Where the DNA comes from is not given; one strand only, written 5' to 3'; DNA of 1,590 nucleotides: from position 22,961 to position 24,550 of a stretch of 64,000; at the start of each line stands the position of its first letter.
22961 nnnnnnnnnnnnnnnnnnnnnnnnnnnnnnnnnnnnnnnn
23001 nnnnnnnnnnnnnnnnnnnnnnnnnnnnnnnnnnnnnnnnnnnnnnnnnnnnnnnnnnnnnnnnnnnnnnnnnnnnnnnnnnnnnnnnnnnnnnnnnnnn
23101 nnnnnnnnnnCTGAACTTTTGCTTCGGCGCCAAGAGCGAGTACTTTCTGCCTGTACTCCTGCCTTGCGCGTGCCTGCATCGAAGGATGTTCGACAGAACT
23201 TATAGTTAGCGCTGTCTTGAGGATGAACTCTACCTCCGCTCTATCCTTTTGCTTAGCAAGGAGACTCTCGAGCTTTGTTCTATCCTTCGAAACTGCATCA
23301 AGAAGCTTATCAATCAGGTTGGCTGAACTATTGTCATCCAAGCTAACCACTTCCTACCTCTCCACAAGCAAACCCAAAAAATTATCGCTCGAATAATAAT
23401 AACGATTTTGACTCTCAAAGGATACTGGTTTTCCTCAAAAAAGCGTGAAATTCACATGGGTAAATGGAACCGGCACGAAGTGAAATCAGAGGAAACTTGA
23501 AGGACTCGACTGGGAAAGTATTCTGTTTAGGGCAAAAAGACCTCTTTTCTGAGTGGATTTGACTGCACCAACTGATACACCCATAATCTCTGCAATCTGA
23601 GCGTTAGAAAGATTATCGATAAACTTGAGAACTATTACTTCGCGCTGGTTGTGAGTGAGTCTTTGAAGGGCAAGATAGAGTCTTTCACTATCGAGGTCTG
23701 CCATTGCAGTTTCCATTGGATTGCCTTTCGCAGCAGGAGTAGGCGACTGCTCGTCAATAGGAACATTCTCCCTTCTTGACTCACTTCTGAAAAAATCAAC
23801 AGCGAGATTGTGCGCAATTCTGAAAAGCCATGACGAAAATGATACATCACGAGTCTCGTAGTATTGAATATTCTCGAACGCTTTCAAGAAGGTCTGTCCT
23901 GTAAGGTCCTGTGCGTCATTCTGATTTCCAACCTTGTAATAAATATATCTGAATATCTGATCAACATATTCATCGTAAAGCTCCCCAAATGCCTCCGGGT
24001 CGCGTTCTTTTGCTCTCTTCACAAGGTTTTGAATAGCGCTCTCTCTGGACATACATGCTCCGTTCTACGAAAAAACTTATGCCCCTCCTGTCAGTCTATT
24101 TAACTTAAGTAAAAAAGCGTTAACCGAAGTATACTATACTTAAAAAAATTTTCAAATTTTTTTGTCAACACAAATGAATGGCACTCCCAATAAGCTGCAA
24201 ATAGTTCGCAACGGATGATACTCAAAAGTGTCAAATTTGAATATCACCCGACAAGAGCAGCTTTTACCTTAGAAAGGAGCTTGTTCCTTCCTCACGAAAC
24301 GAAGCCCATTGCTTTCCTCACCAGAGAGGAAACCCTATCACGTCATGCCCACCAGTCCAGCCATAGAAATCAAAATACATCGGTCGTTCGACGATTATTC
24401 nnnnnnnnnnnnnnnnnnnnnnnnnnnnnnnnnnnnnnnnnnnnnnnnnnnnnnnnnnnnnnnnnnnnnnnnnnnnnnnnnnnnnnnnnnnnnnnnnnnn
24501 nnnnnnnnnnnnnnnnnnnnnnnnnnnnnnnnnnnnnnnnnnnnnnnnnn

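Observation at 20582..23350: Sigma-adjacent paralog carries an extra ~130-aa cytoplasmic N-terminal domain: candidate anti-sigma factor with a giant extracytoplasmic repeat sensor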

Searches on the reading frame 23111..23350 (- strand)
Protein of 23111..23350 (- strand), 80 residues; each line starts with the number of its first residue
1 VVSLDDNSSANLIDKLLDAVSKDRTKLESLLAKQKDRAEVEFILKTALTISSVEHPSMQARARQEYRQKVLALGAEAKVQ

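Call 26: search_solved_structures(query=A1, max_evalue=10, show_alignments=3)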
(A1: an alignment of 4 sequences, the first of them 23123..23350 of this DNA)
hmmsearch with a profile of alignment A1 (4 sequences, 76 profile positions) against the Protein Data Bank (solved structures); distinct sequences matched with E-value up to 10: 5.
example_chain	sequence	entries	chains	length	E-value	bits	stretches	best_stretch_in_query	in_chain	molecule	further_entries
7udk_A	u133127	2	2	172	0.19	15.2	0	35-51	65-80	Designed helical repeat protein (DHR) RPB_LRP2_R4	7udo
2fcw_A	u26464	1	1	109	0.48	13.9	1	7-56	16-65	Alpha-2-macroglobulin receptor-associated protein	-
2ftu_A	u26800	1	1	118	0.58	13.7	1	7-56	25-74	Alpha-2-macroglobulin receptor-associated protein, domain 3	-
2fzt_A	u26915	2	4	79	0.75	13.3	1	14-44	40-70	hypothetical protein TM0693 | hypothetical protein TM_0693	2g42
3g5l_A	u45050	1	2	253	1.1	12.8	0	51-67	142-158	Putative S-adenosylmethionine dependent methyltransferase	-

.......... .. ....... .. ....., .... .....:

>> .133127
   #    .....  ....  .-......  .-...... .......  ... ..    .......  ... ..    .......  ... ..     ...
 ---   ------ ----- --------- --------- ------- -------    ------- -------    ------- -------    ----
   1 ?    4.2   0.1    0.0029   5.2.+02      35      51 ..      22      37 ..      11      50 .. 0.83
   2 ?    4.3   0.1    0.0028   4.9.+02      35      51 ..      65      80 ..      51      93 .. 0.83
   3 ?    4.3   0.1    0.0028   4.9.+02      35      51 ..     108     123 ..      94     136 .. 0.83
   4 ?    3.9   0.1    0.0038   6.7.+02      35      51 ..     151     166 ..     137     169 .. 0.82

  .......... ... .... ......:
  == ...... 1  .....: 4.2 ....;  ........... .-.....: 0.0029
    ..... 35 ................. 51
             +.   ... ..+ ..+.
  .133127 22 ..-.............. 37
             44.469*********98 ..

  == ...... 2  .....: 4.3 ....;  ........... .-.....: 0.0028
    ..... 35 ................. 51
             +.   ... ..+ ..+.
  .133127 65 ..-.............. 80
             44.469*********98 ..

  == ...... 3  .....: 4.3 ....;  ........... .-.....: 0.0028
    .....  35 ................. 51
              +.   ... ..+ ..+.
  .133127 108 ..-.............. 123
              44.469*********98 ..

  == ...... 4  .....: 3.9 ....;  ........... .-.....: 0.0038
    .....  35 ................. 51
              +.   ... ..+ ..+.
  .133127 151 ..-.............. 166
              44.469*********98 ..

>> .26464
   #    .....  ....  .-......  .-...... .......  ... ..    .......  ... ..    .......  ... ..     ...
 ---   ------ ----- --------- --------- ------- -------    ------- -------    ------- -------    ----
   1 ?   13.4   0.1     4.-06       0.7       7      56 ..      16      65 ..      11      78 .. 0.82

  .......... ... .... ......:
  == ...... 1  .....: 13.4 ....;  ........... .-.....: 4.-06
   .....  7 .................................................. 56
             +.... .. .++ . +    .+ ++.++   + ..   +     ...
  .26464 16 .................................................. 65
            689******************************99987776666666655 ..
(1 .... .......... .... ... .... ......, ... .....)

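Call 32: search_protein_representatives(alignment_id=A1)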
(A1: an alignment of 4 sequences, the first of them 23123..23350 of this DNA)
Query: 4 sequences, 76 profile positions. Proteins with E-value up to 0.001 (for the whole library): 17; up to 1e-10: 7; up to 1e-30: 1. The best 17 are listed.
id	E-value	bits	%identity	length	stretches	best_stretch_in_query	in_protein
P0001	3.6e-35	136.1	-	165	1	6-76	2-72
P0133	1.9e-26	108.2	-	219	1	6-75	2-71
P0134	2.4e-24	101.5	-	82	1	6-76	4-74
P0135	2.1e-22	95.2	-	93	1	6-75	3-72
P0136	8.4e-22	93.3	-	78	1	6-75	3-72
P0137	1.8e-21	92.3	-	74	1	4-75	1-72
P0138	2.1e-17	79.2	-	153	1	6-75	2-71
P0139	1.1e-10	57.6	-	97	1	12-69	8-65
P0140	3.6e-09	52.8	-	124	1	6-61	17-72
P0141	1.3e-08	51.0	-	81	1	6-71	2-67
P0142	3.9e-08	49.5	-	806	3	13-66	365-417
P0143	6.5e-08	48.8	-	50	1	6-53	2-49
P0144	2.3e-07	47.0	-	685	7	41-72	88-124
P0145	2.9e-07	46.7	-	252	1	37-75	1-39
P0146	2.7e-05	40.4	-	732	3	12-65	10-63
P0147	4.3e-04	36.5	-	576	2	12-58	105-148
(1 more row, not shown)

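Call 35: search_protein_families(library=pfam, proteins=[P0142, P0146, P0147], max_evalue=1)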
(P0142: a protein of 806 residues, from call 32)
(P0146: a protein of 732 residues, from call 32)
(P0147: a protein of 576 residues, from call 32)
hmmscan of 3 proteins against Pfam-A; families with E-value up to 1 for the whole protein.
P0142 (806 aa): 2 families
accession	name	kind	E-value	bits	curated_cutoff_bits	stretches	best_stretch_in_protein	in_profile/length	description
PF18915.5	DUF5667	-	1.7e-17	64.1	27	1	483-587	3-98/99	Domain of unknown function (DUF5667)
PF07956.16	DUF1690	-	0.035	15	29.7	1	537-588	13-64/139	Protein of Unknown function (DUF1690)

P0146 (732 aa): 2 families
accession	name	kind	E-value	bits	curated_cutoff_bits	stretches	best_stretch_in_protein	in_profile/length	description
PF18915.5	DUF5667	-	6.3e-18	65.5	27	1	264-370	2-97/99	Domain of unknown function (DUF5667)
PF07962.17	Swi3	-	0.16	12.4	25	0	165-195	33-63/83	Replication Fork Protection Component Swi3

P0147 (576 aa): 7 families
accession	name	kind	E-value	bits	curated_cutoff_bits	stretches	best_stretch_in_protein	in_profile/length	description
PF18915.5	DUF5667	-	4.6e-15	56.3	27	1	219-311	2-83/99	Domain of unknown function (DUF5667)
PF22888.1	FIMAH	-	1.5e-09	38.7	24.8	1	489-545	23-79/81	FIMAH domain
PF20396.3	DUF6689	-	0.027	14.1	27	1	460-523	176-237/275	Family of unknown function (DUF6689)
PF14276.11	DUF4363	-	0.037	14.5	27.5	0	489-522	12-45/107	Domain of unknown function (DUF4363)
PF07091.17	FmrO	-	0.068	13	27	1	258-294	58-94/255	Ribosomal RNA methyltransferase (FmrO)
PF22037.2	PSD13_N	-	0.081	13.4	27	1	462-536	66-144/224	PSD13 N-terminal repeats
PF13174.12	TPR_6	-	0.19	12.9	26.3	0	103-128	7-31/33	Tetratricopeptide repeat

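Call 36: find_encoding_contigs(protein=P0146, flank=5000, max_places=3)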
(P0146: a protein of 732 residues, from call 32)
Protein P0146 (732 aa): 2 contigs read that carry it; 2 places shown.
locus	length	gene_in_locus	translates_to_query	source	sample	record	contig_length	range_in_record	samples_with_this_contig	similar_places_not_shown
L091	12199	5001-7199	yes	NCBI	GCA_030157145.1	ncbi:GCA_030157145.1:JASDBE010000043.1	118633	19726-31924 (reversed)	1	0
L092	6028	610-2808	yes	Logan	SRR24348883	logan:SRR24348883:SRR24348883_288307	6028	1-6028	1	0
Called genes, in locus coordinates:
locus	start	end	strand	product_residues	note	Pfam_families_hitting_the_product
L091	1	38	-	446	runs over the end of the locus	PF05922:Inhibitor_I9 (weak), PF00082:Peptidase_S8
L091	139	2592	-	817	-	PF00912:Transgly, PF00905:Transpeptidase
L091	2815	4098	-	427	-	PF13513:HEAT_EZ (faint), PF02985:HEAT (faint), PF13646:HEAT_2, PF03130:HEAT_PBS (faint), PF13646:HEAT_2, PF25852:DUF6242_C (faint)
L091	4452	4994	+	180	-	PF04542:Sigma70_r2, PF08281:Sigma70_r4_2, PF04545:Sigma70_r4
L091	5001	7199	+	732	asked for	PF18915:DUF5667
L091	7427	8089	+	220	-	PF00072:Response_reg, PF00196:GerE, PF08281:Sigma70_r4_2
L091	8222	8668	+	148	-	-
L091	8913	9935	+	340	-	-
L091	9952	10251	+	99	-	-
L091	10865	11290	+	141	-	-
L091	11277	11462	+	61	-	-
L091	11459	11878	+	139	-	PF19861:DUF6335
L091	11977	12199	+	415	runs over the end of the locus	PF05552:MS_channel_1st_1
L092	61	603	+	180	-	PF04542:Sigma70_r2, PF08281:Sigma70_r4_2, PF04545:Sigma70_r4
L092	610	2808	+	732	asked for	PF18915:DUF5667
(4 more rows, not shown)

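Call 47: predict_structure(alignment_id=A2)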
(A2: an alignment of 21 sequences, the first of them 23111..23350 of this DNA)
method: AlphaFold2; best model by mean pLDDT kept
length: 80 residues; sequences in the alignment: 21
mean_pLDDT: 81.1   pTM: 0.50
mean pLDDT of the five models: 81.1, 79.5, 79.0, 77.7, 76.5
residues with pLDDT >= 90: 4; 70-90: 62; 50-70: 11; < 50: 3
segments of 3 or more residues with pLDDT < 50: 1-3
pLDDT, mean of each block of 10 residues (from residue 1): 55 86 87 87 89 82 89 73
secondary structure, 60 per line:
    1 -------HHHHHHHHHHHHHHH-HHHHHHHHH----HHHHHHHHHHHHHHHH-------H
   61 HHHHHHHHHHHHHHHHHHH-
elements in order: H8-22 H24-32 H37-52 H60-79

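Call 55: search_solved_structures(query=A2, max_evalue=10, show_alignments=2)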
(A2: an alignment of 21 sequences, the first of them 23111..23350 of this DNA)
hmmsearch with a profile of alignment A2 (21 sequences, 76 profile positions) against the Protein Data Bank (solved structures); distinct sequences matched with E-value up to 10: 4.
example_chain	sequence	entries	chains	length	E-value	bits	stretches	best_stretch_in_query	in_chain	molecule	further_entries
7udk_A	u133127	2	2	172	0.13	15.3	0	36-49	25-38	Designed helical repeat protein (DHR) RPB_LRP2_R4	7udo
3lxm_A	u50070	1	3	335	0.35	13.9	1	34-56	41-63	Aspartate carbamoyltransferase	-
3tga_A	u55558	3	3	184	0.41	13.7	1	3-36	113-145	Nitrophorin-4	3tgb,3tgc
8f5o_A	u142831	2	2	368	1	12.5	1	5-33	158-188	NET domain-containing protein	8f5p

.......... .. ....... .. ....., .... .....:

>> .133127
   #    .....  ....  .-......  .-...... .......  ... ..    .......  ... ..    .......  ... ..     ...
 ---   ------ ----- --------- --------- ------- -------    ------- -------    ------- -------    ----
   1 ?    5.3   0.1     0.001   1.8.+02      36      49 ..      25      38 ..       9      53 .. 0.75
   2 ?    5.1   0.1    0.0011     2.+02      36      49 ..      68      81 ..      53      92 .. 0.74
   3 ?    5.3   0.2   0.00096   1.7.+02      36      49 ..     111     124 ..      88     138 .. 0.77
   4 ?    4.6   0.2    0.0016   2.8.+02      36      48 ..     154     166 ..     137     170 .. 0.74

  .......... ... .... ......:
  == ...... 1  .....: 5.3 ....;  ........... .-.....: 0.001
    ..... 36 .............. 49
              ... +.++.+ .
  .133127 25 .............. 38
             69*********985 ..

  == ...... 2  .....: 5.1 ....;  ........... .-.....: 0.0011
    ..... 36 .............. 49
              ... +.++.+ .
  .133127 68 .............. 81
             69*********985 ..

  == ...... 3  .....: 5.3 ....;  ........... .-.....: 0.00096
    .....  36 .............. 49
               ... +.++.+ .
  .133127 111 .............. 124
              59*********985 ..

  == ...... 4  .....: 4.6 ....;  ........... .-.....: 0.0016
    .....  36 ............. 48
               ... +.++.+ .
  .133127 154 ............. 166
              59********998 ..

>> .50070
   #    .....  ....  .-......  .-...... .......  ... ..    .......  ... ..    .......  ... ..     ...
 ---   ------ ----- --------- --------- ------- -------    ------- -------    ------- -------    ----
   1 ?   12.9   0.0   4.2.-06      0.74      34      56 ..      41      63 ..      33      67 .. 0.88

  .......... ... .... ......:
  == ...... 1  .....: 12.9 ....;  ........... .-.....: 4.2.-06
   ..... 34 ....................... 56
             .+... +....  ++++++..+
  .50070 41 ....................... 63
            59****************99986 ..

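Call 64: fold_search(model_id=the predicted structure, library=pdb)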
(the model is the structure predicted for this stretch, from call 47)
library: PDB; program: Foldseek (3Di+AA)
matches with E <= 10: 7; with E <= 0.001: 0
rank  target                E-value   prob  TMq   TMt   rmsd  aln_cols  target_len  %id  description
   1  6ifl_A                7.2e+00  0.08  0.38  0.06   4.5        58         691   17  Cryo-EM structure of type III-A Csm-NTR complex (released 2018-12-12)
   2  7ruv_B                7.7e+00  0.04  0.28  0.18  16.5        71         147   18  Structure of Human ATP:Cobalamin Adenosyltransferase E193K bound to adenosylcobalamin (released 2021-11-24)
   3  7ruv_A                7.7e+00  0.04  0.26  0.17  16.0        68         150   16  Structure of Human ATP:Cobalamin Adenosyltransferase E193K bound to adenosylcobalamin (released 2021-11-24)
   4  5aj3_N                7.7e+00  0.02  0.24  0.20  10.6        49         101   16  Structure of the small subunit of the mammalian mitoribosome (released 2015-04-22)
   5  7sat_C                8.3e+00  0.03  0.25  0.26   9.8        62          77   22  Structure of PorLM, the proton-powered motor that drives Type IX protein secretion (released 2022-03-23)
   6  9n73_LL               8.3e+00  0.03  0.25  0.05  17.6        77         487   14  SSU processome maturation and disassembly, State G (released 2025-10-29)
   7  6v39_n                8.3e+00  0.02  0.23  0.19  15.7        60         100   13  Cryo-EM structure of the Acinetobacter baumannii Ribosome: 70S with P-site tRNA (released 2020-02-05)

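Call 86: find_encoding_contigs(protein=P0141, flank=6000, max_places=3)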
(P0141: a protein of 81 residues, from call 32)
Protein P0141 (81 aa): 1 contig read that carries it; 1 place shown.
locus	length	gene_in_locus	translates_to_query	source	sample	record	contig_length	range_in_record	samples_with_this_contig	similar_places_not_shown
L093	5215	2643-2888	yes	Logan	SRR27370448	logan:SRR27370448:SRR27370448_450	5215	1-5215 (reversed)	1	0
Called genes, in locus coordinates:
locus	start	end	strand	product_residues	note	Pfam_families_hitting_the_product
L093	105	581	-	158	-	PF03449:GreA_GreB_N, PF01272:GreA_GreB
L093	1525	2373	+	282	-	PF00037:Fer4 (faint), PF12797:Fer4_2 (faint), PF12838:Fer4_7 (weak), PF13187:Fer4_9 (weak), PF13237:Fer4_10 (weak), PF14697:Fer4_21 (weak), PF13484:Fer4_16 (weak), PF00881:Nitroreductase, +1 more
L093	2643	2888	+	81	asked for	-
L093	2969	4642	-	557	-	PF21783:YNCE (faint), PF01436:NHL (faint), PF08450:SGL (faint), PF25174:Beta-prop_THOC3, PF01833:TIG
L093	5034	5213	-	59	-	?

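Call 87: find_encoding_contigs(protein=P0142, flank=5000, max_places=2)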
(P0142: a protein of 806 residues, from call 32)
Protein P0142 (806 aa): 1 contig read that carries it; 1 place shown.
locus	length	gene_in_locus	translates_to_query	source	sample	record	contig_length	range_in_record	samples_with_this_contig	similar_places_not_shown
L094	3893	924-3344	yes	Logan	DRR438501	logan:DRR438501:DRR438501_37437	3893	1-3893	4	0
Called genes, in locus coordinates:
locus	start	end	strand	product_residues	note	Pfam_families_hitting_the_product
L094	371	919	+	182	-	PF04542:Sigma70_r2, PF08281:Sigma70_r4_2, PF04545:Sigma70_r4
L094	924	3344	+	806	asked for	PF18915:DUF5667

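Call 93: find_encoding_contigs(protein=P0139, flank=6000, max_places=3)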
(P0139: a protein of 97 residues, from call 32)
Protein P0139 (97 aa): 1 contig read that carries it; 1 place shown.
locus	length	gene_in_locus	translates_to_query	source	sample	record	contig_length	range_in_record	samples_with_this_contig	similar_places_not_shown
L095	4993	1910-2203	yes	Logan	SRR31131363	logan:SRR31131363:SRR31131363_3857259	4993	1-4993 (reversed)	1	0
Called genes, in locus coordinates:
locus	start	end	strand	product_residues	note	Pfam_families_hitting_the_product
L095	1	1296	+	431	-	?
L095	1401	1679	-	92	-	PF00076:RRM_1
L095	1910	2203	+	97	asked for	-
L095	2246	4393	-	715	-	PF07676:PD40 (faint), PF26549:Tricorn_N (faint), PF26550:Tricorn_2nd (faint), PF00326:Peptidase_S9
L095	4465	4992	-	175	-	?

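Call 101: search_protein_families(library=ncbifam, proteins=[P0146, P0142, L091:4452-4994:+], max_evalue=0.01)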
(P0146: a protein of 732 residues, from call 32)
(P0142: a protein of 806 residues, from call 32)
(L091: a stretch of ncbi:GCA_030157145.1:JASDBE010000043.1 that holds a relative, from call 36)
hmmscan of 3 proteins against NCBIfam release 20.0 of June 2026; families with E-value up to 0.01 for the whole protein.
P0146 (732 aa): 0 families

P0142 (806 aa): 0 families

L091:4452-4994:+ (180 aa): 99 families (the best 25 are shown)
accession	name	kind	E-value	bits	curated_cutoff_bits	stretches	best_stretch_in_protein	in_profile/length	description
TIGR02952.1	Sig70_famx2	equivalog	1.6e-49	168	206.45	1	8-175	1-169/170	ECF subfamily RNA polymerase sigma factor, BldN family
NF007230.0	PRK09648.1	subfamily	5e-29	101.4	209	1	7-177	15-190/195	RNA polymerase sigma factor ShbA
TIGR02937.1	sigma70-ECF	superfamily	9.7e-27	93.6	42.9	1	19-174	2-163/165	sigma-70 family RNA polymerase sigma factor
NF004113.0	PRK05602.1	equivalog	8.1e-26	90.9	208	1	2-178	29-203/211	RNA polymerase sigma factor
NF009176.0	PRK12524.1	equivalog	4e-25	88.8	264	1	7-174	15-182/196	RNA polymerase sigma factor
TIGR02948.1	SigW_bacill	equivalog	7.9e-24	84.8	243.1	1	7-177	7-185/187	RNA polymerase sigma factor SigW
NF007216.0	PRK09638.1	equivalog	8.1e-24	84.3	194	1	3-177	3-175/180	RNA polymerase sigma factor SigY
NF009195.0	PRK12543.1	subfamily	8.5e-24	84.1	197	1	6-174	8-176/192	RNA polymerase sigma factor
NF009171.0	PRK12518.1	equivalog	8.6e-24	84.4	208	1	3-176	12-184/191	RNA polymerase sigma factor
NF007223.0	PRK09641.1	equivalog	2.3e-23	83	209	1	7-177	7-185/187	RNA polymerase sigma factor SigW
TIGR02983.1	SigE-fam_strep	subfamily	3.5e-22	79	141.55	1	14-177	2-159/162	SigE family RNA polymerase sigma factor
NF007227.0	PRK09645.1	subfamily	7.5e-22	78.1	202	1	9-176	4-170/177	sigma-70 family RNA polymerase sigma factor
NF007220.0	PRK09639.1-5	equivalog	2.1e-21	76.5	260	1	18-177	3-165/181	RNA polymerase sigma factor SigX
NF009190.0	PRK12538.1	equivalog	4.8e-21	75.5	303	1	3-179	48-222/233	RNA polymerase sigma factor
NF009172.0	PRK12519.1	subfamily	5.7e-21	74.9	222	1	8-179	19-192/194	RNA polymerase sigma factor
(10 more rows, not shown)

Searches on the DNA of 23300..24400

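Call 75: search_rna_families(source=window, start=23300, end=24400, threshold=evalue, max_evalue=1)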
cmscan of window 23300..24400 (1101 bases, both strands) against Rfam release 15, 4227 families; matches with E-value up to 1: 0.
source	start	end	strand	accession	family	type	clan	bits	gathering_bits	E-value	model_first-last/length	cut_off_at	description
